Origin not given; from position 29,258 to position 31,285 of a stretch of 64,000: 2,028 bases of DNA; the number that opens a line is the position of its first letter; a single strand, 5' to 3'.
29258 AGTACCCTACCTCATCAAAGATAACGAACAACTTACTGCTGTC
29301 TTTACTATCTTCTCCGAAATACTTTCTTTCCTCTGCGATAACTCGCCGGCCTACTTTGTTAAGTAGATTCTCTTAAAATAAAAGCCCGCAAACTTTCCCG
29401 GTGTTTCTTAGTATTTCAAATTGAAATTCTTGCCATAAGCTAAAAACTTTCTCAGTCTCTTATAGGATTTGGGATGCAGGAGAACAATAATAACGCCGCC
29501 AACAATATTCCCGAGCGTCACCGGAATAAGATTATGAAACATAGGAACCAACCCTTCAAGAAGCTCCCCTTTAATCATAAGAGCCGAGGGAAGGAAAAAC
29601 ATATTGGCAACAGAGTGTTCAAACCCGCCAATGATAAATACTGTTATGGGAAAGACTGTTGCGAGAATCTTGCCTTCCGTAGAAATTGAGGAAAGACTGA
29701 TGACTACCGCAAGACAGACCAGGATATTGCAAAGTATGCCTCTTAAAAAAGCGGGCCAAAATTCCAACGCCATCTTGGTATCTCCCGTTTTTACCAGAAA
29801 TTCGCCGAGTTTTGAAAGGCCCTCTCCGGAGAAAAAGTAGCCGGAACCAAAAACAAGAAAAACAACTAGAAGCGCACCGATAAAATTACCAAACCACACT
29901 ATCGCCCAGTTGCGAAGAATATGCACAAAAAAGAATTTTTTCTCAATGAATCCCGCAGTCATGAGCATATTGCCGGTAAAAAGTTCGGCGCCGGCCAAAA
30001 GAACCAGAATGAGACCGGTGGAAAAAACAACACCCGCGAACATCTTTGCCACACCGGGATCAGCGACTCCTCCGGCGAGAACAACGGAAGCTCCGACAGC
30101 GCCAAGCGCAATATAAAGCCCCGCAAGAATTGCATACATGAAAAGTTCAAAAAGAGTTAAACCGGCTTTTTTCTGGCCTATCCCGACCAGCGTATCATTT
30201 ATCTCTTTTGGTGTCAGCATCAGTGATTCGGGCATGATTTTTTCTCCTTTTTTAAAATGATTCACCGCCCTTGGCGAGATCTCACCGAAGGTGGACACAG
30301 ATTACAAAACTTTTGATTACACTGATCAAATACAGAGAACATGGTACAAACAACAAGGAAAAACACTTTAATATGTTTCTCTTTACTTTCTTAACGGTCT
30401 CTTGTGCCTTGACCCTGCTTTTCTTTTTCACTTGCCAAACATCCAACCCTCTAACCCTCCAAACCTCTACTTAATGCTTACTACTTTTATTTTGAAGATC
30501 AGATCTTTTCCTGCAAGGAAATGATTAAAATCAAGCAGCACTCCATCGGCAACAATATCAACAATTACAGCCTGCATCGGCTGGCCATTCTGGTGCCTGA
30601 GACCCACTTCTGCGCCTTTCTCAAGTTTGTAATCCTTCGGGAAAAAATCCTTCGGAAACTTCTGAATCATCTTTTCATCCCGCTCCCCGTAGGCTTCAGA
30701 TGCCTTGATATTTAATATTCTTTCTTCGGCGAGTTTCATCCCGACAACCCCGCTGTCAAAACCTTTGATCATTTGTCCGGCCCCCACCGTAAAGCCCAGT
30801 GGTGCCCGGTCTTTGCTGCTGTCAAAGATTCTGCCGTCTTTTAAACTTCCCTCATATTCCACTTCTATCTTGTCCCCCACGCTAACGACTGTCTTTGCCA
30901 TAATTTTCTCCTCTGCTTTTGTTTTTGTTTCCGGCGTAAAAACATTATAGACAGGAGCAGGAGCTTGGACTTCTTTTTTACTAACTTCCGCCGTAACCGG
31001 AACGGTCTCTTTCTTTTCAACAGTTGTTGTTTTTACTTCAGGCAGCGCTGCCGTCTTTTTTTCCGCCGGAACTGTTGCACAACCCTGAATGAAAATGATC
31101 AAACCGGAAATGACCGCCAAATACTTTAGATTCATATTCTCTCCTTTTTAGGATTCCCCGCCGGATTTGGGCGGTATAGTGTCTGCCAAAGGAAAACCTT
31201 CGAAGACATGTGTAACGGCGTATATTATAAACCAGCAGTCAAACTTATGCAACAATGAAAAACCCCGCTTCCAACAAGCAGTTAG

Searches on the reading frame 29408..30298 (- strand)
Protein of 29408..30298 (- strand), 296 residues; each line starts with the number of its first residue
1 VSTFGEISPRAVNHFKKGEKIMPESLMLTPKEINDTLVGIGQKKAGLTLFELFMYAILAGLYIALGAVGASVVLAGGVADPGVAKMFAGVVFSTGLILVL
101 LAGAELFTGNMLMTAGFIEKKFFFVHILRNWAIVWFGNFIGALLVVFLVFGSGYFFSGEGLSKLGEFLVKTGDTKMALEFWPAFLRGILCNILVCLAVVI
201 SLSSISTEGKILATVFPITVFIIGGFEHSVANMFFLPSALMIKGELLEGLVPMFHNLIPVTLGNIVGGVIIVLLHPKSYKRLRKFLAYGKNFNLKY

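Call 65: search_protein_families(library=ncbifam, proteins=[window:29408-30298:-], max_evalue=0.00001)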
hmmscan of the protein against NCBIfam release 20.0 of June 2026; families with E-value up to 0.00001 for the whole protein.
window:29408-30298:- (296 aa): 5 families
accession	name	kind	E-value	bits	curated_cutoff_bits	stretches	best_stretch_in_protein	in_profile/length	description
TIGR00790.1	fnt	subfamily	2.9e-59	200.6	232.3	1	47-273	4-230/239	formate/nitrite family transporter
TIGR04060.1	formate_focA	equivalog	1.5e-53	181.7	290.1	1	40-274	10-260/268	formate transporter FocA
NF008069.0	PRK10805.1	equivalog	9e-39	133.6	440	1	30-243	12-224/285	formate transporter FocA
NF008595.0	PRK11562.1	equivalog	3.7e-25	88.8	293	1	52-273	27-242/268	nitrite transporter NirC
NF007261.0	PRK09713.1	exception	7.4e-24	84.7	499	1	50-243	32-223/282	formate transporter FocB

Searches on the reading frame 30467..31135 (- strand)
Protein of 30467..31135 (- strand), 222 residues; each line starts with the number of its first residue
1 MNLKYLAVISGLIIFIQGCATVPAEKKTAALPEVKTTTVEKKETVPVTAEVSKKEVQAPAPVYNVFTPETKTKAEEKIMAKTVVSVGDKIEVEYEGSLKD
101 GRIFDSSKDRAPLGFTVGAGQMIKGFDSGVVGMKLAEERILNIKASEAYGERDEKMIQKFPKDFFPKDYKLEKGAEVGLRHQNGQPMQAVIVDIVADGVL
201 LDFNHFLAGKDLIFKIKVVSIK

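Call 65: search_protein_families(library=ncbifam, proteins=[window:30467-31135:-], max_evalue=0.00001)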
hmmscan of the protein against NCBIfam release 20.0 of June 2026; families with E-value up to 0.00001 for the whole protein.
window:30467-31135:- (222 aa): 4 families
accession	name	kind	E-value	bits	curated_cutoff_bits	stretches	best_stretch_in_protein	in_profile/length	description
NF008008.0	PRK10737.1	equivalog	1.2e-18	67.7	174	1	91-222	10-140/196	peptidylprolyl isomerase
NF011676.0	PRK15095.1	equivalog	3.5e-17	62.3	125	1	86-221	7-143/156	FKBP-type peptidyl-prolyl cis-trans isomerase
TIGR00115.1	tig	equivalog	1.4e-08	34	180.2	1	29-221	100-231/410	trigger factor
NF053689.1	BamJ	equivalog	1.4e-07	31.9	100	1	41-159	57-174/184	BamJ family beta-barrel-assembly machinery protein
